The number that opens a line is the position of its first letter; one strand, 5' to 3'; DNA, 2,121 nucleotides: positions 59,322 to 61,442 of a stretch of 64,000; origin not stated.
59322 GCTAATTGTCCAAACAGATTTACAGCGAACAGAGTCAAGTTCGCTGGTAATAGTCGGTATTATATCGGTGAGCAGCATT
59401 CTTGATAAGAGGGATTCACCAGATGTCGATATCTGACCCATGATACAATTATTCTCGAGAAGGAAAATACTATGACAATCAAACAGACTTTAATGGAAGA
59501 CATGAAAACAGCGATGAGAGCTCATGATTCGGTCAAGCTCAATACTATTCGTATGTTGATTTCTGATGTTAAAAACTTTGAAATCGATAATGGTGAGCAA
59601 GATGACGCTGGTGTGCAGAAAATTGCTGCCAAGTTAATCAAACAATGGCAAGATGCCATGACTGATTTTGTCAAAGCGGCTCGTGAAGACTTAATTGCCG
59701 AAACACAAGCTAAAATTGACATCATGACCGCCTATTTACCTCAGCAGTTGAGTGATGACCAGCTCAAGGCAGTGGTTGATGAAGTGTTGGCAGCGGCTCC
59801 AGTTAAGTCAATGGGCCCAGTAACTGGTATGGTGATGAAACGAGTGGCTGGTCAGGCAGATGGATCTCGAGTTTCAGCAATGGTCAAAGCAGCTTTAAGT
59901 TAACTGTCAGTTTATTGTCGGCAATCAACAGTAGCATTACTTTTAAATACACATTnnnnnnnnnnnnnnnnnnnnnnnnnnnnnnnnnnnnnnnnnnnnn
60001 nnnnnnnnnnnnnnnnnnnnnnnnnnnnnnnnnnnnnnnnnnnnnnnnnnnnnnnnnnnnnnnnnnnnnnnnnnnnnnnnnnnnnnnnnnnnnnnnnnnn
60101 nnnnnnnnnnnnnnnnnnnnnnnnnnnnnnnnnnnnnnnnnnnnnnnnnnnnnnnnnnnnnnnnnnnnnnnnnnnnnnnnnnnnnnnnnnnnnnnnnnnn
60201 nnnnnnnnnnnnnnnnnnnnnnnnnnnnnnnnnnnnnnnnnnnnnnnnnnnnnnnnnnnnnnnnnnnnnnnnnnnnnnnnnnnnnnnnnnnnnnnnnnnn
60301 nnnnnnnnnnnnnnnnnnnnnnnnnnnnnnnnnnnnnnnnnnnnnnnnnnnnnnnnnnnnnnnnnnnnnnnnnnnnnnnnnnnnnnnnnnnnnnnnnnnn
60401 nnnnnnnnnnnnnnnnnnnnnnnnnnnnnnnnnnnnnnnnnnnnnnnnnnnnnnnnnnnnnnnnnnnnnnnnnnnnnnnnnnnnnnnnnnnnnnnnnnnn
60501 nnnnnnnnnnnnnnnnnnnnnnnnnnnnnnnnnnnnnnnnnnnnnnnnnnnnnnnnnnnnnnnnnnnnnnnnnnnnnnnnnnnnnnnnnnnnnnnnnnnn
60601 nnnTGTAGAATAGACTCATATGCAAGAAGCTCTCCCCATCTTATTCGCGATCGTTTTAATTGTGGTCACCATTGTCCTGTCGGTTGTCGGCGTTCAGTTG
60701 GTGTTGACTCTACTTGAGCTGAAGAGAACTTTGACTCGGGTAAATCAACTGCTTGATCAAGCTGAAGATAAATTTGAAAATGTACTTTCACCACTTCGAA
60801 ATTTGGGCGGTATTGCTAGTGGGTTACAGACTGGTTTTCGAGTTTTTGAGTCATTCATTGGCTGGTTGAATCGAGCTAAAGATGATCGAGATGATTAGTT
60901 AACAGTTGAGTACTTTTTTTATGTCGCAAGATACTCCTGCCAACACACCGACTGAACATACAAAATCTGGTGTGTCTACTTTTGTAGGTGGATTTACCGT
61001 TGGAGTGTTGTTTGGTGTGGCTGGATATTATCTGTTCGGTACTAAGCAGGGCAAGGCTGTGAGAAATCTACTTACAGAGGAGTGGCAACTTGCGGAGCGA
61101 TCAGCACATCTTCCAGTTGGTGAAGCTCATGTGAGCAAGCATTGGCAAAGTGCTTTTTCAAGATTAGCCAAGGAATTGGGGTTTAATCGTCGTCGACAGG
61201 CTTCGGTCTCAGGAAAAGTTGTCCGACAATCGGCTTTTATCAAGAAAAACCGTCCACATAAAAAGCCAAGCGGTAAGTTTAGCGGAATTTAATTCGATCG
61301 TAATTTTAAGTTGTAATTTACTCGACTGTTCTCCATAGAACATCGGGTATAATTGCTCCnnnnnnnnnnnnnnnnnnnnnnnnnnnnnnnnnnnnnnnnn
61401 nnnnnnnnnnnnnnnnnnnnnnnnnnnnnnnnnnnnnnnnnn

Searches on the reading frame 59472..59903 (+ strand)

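Call 79: search_protein_families(library=pfam, proteins=[window:59472-59903:+], max_evalue=0.01)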
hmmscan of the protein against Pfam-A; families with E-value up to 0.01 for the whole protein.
window:59472-59903:+ (143 aa): 2 families
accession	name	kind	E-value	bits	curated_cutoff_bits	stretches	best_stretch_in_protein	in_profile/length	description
PF09424.15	YqeY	-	1.4e-37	129.4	27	1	4-142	1-143/143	Yqey-like protein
PF02637.23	GatB_Yqey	-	1.7e-05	25.2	27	1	82-142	77-148/148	GatB domain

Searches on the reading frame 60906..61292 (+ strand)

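Call 79: search_protein_families(library=pfam, proteins=[window:60906-61292:+], max_evalue=0.01)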
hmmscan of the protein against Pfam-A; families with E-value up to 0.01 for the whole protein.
window:60906-61292:+ (128 aa): 1 family
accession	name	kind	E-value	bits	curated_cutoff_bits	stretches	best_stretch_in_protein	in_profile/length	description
PF12732.12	YtxH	-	0.0072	17.2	37.5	0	28-61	2-35/71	YtxH-like protein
